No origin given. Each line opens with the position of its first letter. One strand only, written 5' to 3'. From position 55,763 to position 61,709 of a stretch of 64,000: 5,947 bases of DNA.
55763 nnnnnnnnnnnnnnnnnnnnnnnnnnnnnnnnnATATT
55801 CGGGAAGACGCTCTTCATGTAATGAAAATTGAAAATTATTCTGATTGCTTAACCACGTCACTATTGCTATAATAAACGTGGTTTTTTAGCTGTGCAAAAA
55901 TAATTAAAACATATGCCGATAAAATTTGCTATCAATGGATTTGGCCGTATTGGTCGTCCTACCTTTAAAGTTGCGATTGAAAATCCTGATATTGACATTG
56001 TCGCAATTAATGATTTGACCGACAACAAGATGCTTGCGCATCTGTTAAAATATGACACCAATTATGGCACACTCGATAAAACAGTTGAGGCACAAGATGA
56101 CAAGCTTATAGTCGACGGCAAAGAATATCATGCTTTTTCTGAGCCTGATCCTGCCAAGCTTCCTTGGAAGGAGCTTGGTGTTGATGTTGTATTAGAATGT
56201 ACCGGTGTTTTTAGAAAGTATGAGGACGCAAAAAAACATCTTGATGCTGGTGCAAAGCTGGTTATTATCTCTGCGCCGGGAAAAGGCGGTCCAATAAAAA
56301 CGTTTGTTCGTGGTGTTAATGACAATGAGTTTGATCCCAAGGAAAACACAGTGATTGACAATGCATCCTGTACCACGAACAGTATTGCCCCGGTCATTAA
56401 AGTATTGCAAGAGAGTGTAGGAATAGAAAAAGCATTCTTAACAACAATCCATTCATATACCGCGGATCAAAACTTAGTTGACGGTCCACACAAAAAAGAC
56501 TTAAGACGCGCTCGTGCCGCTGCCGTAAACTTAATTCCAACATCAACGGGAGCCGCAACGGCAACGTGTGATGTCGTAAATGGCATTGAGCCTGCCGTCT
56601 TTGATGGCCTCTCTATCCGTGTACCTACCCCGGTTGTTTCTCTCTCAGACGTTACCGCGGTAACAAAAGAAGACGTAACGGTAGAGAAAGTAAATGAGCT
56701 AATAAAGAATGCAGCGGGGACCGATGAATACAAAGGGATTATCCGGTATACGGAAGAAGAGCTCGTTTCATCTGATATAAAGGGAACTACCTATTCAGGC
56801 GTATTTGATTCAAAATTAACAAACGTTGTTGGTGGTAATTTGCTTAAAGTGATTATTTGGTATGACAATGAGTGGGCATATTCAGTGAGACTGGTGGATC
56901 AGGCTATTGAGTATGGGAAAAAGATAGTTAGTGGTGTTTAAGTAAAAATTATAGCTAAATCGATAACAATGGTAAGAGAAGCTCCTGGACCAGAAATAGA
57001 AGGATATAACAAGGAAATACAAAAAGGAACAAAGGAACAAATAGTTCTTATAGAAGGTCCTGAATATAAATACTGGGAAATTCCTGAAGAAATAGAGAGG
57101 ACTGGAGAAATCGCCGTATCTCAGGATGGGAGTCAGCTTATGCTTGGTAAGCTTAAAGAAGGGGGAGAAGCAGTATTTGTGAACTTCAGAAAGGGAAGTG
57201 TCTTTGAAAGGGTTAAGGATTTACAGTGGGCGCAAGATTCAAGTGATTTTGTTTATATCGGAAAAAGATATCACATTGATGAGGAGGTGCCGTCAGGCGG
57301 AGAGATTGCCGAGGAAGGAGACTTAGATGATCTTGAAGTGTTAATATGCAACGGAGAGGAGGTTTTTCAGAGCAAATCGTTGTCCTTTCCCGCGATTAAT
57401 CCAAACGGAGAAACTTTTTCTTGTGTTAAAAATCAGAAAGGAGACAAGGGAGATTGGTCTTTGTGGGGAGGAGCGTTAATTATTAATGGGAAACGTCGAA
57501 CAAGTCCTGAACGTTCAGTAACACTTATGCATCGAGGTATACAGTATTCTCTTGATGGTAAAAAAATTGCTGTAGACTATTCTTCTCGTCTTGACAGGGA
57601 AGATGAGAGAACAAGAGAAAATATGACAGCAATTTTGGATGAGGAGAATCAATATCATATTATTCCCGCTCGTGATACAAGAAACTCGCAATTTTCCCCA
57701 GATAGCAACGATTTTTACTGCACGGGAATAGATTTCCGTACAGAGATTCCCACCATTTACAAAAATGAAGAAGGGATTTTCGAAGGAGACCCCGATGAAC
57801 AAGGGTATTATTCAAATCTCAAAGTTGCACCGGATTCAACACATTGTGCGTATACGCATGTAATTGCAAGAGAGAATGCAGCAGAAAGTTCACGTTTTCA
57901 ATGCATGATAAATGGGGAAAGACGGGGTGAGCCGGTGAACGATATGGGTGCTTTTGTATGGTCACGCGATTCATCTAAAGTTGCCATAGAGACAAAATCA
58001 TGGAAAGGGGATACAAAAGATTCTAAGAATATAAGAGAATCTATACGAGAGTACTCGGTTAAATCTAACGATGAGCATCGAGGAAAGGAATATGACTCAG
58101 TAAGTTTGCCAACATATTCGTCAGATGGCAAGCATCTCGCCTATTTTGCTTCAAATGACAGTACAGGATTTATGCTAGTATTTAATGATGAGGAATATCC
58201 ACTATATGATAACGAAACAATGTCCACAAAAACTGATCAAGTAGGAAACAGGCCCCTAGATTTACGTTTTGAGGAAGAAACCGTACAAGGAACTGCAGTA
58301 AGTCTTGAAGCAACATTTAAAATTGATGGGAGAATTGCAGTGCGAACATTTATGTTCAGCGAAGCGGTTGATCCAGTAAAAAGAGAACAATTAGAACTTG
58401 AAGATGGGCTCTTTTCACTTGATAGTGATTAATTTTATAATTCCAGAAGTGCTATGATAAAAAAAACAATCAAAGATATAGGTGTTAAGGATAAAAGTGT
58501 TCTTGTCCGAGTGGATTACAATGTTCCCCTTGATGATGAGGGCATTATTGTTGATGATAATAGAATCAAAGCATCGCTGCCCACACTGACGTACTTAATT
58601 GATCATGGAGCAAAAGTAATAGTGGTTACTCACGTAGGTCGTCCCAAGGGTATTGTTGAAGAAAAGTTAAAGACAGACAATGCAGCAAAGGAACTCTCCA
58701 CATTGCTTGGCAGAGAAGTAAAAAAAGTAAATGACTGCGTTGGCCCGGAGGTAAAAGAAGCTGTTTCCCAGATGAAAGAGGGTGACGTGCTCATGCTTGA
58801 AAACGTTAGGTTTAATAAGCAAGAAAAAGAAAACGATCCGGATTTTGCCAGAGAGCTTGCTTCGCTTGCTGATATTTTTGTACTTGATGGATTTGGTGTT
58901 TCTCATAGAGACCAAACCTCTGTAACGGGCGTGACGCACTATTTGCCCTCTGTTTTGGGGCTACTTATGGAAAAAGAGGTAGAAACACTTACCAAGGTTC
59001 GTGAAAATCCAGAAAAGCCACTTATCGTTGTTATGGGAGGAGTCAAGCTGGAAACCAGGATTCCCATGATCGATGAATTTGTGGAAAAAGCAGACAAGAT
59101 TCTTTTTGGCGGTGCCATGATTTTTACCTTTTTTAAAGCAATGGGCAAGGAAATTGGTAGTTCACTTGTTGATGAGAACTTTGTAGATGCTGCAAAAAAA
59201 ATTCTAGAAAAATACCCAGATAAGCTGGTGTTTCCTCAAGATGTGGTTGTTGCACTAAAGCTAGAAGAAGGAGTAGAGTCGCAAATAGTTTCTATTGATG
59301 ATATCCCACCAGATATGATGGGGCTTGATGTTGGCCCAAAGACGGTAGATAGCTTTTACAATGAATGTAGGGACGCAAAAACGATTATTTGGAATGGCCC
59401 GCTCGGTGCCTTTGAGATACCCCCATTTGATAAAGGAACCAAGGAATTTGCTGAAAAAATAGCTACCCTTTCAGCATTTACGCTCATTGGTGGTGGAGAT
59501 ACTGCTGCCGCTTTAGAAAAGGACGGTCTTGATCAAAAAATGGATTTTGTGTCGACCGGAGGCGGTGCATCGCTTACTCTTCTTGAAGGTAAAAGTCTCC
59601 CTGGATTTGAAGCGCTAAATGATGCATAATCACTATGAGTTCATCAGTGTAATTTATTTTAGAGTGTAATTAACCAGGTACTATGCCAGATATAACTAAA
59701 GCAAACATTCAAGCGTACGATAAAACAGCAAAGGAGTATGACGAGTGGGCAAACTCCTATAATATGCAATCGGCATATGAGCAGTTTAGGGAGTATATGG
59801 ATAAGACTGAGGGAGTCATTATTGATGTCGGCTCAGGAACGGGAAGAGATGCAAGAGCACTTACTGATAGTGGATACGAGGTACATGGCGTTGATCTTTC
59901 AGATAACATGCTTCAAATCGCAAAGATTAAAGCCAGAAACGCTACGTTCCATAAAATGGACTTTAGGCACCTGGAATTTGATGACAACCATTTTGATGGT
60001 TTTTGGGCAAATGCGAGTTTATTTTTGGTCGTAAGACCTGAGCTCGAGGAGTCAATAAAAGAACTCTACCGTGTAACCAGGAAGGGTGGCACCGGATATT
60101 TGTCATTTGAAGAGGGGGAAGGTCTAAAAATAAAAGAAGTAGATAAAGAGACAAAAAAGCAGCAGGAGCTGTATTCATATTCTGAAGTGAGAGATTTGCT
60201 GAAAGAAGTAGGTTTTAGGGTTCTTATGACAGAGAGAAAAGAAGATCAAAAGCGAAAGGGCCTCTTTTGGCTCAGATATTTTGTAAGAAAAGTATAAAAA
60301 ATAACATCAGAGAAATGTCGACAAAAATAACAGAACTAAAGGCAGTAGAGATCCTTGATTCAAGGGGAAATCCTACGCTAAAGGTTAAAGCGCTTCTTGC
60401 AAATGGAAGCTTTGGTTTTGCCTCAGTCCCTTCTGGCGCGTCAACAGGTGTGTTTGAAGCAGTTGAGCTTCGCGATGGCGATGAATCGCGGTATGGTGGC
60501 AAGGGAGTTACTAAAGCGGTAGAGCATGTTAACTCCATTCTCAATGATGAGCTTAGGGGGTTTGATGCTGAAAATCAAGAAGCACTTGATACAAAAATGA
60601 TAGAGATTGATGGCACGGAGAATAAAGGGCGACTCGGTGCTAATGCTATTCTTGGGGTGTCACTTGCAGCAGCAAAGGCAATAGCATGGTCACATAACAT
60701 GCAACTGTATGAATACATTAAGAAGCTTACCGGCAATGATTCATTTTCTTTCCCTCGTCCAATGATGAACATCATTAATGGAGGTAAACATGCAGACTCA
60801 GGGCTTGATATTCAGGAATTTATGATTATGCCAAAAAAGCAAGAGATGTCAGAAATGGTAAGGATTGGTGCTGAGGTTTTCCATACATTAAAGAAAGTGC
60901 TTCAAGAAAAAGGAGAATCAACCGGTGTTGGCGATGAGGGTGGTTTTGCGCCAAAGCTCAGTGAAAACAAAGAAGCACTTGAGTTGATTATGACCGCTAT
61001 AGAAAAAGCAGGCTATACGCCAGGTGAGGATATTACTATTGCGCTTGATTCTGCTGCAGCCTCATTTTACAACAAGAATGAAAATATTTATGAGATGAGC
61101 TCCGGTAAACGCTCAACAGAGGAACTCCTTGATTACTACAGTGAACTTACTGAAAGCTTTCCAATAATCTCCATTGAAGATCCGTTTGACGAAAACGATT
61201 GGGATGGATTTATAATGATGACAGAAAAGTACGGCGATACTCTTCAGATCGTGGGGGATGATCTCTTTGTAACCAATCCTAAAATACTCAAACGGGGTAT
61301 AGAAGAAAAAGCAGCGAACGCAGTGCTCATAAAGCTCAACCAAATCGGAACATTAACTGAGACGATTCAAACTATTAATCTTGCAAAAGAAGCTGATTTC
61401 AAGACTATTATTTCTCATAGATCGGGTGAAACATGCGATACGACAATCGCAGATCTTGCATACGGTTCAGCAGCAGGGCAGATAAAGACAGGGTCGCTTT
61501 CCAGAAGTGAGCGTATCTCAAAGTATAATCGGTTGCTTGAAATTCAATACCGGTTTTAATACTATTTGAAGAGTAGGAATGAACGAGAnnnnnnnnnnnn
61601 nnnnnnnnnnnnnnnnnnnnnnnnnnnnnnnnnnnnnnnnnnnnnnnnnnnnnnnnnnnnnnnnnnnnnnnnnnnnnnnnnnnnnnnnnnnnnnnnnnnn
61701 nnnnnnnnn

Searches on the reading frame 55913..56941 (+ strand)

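Call 5: search_protein_families(library=pfam, proteins=[window:55913-56941:+], max_evalue=0.01)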
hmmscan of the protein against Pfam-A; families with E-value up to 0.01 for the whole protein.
window:55913-56941:+ (342 aa): 3 families
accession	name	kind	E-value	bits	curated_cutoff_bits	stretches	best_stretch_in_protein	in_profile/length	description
PF02800.25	Gp_dh_C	-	4.1e-54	182.9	24.4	1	158-317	1-158/158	Glyceraldehyde 3-phosphate dehydrogenase, C-terminal domain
PF00044.30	Gp_dh_N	-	4.4e-38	130.1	31.7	1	3-102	1-100/101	Glyceraldehyde 3-phosphate dehydrogenase, NAD binding domain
PF00107.32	ADH_zinc_N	-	0.00047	20.5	31.8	1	87-163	56-125/129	Zinc-binding dehydrogenase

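Call 6: search_protein_families(library=ncbifam, proteins=[window:55913-56941:+], max_evalue=0.01)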
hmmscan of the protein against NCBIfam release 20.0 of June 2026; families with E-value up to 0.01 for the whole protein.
window:55913-56941:+ (342 aa): 12 families
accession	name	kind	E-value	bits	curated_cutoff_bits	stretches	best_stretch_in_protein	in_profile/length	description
TIGR01534.1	GAPDH-I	equivalog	5.7e-120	400.4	367.2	1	4-329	1-330/330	type I glyceraldehyde-3-phosphate dehydrogenase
NF005830.0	PRK07729.1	equivalog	2.2e-116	388.5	546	1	2-332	2-328/343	glyceraldehyde-3-phosphate dehydrogenase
NF005641.0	PRK07403.1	equivalog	1.7e-111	372.6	616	1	3-331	2-329/337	type I glyceraldehyde-3-phosphate dehydrogenase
NF033735.1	G3PDH_Arsen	exception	2.3e-95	319.8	450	1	6-329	2-321/323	ArsJ-associated glyceraldehyde-3-phosphate dehydrogenase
NF011954.0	PRK15425.1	equivalog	3.3e-91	305.8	662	1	1-330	1-325/331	glyceraldehyde-3-phosphate dehydrogenase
NF010058.0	PRK13535.1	equivalog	6.7e-89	298.3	539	1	2-333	2-332/339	erythrose-4-phosphate dehydrogenase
NF006512.0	PRK08955.1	equivalog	1.2e-88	297.7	563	1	1-332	1-328/334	glyceraldehyde-3-phosphate dehydrogenase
TIGR01532.1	E4PD_g-proteo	equivalog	1.1e-86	291.1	530.55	1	5-329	2-325/325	erythrose-4-phosphate dehydrogenase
NF006139.0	PRK08289.1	equivalog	1.7e-70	238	431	1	8-329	134-464/480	glyceraldehyde-3-phosphate dehydrogenase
NF011456.0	PRK14874.1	equivalog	4.4e-06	25.9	223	1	90-179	67-157/346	aspartate-semialdehyde dehydrogenase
NF003251.0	PRK04207.1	equivalog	2e-05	23.8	185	1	2-267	2-245/343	type II glyceraldehyde-3-phosphate dehydrogenase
TIGR01296.1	asd_B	equivalog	0.00096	18.3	324.2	0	132-179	105-153/339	aspartate-semialdehyde dehydrogenase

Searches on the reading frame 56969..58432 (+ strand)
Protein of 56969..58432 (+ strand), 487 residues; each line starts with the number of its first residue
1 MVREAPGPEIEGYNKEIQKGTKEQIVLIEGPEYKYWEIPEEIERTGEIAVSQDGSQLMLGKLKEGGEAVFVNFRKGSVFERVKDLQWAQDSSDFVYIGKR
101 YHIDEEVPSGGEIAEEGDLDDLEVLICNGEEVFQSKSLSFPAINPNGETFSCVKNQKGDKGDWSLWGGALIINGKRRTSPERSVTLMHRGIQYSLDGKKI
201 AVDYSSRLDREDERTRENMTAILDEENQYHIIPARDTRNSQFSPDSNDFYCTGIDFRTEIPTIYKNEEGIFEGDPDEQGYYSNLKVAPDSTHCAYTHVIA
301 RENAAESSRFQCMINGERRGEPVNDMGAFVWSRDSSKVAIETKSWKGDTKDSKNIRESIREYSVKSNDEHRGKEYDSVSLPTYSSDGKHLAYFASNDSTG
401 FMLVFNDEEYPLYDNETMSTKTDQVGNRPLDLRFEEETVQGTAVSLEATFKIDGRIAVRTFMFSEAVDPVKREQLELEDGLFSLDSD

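Call 5: search_protein_families(library=pfam, proteins=[window:56969-58432:+], max_evalue=0.01)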
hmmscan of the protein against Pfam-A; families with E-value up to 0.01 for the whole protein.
window:56969-58432:+ (487 aa): 0 families

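Call 6: search_protein_families(library=ncbifam, proteins=[window:56969-58432:+], max_evalue=0.01)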
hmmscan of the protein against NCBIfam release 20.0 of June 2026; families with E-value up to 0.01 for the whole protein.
window:56969-58432:+ (487 aa): 1 family
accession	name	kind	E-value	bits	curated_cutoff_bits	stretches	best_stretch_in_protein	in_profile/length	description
NF045725.1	TmcD_fam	equivalog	0.0014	17.6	440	0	360-408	46-92/412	electron transfer complex subunit TmcD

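Call 10: search_protein_families(library=pfam, proteins=[window:56969-58429:+], max_evalue=10)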
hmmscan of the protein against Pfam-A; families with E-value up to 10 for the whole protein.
window:56969-58429:+ (487 aa): 1 family
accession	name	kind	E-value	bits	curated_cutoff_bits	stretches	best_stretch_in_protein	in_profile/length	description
PF07676.18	PD40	-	0.059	13.8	20.9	1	381-393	14-26/38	WD40-like Beta Propeller Repeat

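Call 52: search_protein_families(library=padloc, proteins=[window:56969-58429:+], max_evalue=0.1)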
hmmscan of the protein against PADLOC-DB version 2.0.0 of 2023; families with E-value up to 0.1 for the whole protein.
window:56969-58429:+ (487 aa): 0 families

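Call 53: search_protein_families(library=phrogs, proteins=[window:56969-58429:+], max_evalue=0.1)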
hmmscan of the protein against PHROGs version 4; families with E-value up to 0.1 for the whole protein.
window:56969-58429:+ (487 aa): 1 family
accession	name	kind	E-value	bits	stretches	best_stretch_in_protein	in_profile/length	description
phrog_113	-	head and packaging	0.06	12.4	1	313-374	870-931/1272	portal protein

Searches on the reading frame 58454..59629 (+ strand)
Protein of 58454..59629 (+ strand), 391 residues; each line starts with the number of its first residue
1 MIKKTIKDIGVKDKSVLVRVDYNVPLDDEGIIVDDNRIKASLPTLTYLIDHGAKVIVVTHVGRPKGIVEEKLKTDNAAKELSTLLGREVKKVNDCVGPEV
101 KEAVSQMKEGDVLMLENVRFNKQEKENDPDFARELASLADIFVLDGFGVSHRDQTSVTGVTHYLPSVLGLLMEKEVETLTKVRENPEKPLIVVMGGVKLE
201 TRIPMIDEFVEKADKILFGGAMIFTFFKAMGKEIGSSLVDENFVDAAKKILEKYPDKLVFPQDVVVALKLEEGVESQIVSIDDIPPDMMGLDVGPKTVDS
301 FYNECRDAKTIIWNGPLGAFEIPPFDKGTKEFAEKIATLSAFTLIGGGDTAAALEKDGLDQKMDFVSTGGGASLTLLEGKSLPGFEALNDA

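Call 5: search_protein_families(library=pfam, proteins=[window:58454-59629:+], max_evalue=0.01)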
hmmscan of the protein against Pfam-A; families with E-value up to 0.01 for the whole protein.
window:58454-59629:+ (391 aa): 1 family
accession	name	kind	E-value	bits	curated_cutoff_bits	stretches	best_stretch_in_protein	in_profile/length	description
PF00162.24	PGK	-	1.4e-144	482.2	27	1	6-380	1-379/379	Phosphoglycerate kinase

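Call 6: search_protein_families(library=ncbifam, proteins=[window:58454-59629:+], max_evalue=0.01)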
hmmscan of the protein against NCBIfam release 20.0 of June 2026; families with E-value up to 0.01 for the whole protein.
window:58454-59629:+ (391 aa): 1 family
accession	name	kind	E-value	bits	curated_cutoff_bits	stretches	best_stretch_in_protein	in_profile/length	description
NF010569.0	PRK13962.1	equivalog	2e-156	521.8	883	1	1-390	1-393/645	bifunctional phosphoglycerate kinase/triosephosphate isomerase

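Call 69: find_encoding_contigs(protein=window:58454-59629:+, flank=10000, max_places=2)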
Protein window:58454-59629:+ (391 aa): no gene with exactly this product is on record in the collection.

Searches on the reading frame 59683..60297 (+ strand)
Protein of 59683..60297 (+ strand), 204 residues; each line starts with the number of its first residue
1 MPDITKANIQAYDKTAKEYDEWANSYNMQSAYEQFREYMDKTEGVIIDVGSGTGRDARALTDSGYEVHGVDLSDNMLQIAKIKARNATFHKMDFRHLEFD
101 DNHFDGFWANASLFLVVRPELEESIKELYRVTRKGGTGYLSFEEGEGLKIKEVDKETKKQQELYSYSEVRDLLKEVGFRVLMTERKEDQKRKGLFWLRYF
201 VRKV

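Call 19: search_protein_families(library=pfam, proteins=[window:59683-60297:+], max_evalue=0.001)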
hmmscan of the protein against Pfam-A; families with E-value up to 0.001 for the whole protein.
window:59683-60297:+ (204 aa): 8 families
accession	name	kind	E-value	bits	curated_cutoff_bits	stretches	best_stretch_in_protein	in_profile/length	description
PF13649.12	Methyltransf_25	-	7.5e-21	75.1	27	1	46-136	1-97/97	Methyltransferase domain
PF08241.18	Methyltransf_11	-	9.1e-21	74.8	21.2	1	47-137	1-92/95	Methyltransferase domain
PF13847.12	Methyltransf_31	-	5.3e-14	52.6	27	1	43-164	4-129/145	Methyltransferase domain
PF08242.18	Methyltransf_12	-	3.6e-10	40.9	30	1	47-136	1-96/98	Methyltransferase domain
PF13489.12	Methyltransf_23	-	7.3e-10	39.2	27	1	27-141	8-117/164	Methyltransferase domain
PF01209.24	Ubie_methyltran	-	2e-09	37.6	20.1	1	12-137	13-148/233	ubiE/COQ5 methyltransferase family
PF03848.20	TehB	-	0.00011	22.2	20.4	1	17-137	4-129/193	Tellurite resistance protein TehB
PF01728.25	FtsJ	-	0.00084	19.7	24.1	0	30-102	11-83/181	FtsJ-like methyltransferase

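Call 68: find_encoding_contigs(protein=window:59683-60297:+, flank=10000, max_places=2)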
Protein window:59683-60297:+ (204 aa): no gene with exactly this product is on record in the collection.

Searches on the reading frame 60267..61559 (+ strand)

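Call 19: search_protein_families(library=pfam, proteins=[window:60267-61559:+], max_evalue=0.001)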
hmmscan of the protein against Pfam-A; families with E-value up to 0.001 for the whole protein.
window:60267-61559:+ (430 aa): 3 families
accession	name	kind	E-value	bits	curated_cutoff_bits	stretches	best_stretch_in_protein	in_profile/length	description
PF00113.28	Enolase_C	-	1.1e-114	383.2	21.5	1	161-427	3-278/296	Enolase, C-terminal TIM barrel domain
PF03952.21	Enolase_N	-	5.9e-54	182.2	35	1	21-151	1-131/131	Enolase, N-terminal domain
PF13378.12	MR_MLE_C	-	6.5e-05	23.2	29.4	1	284-384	57-154/219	Enolase C-terminal domain-like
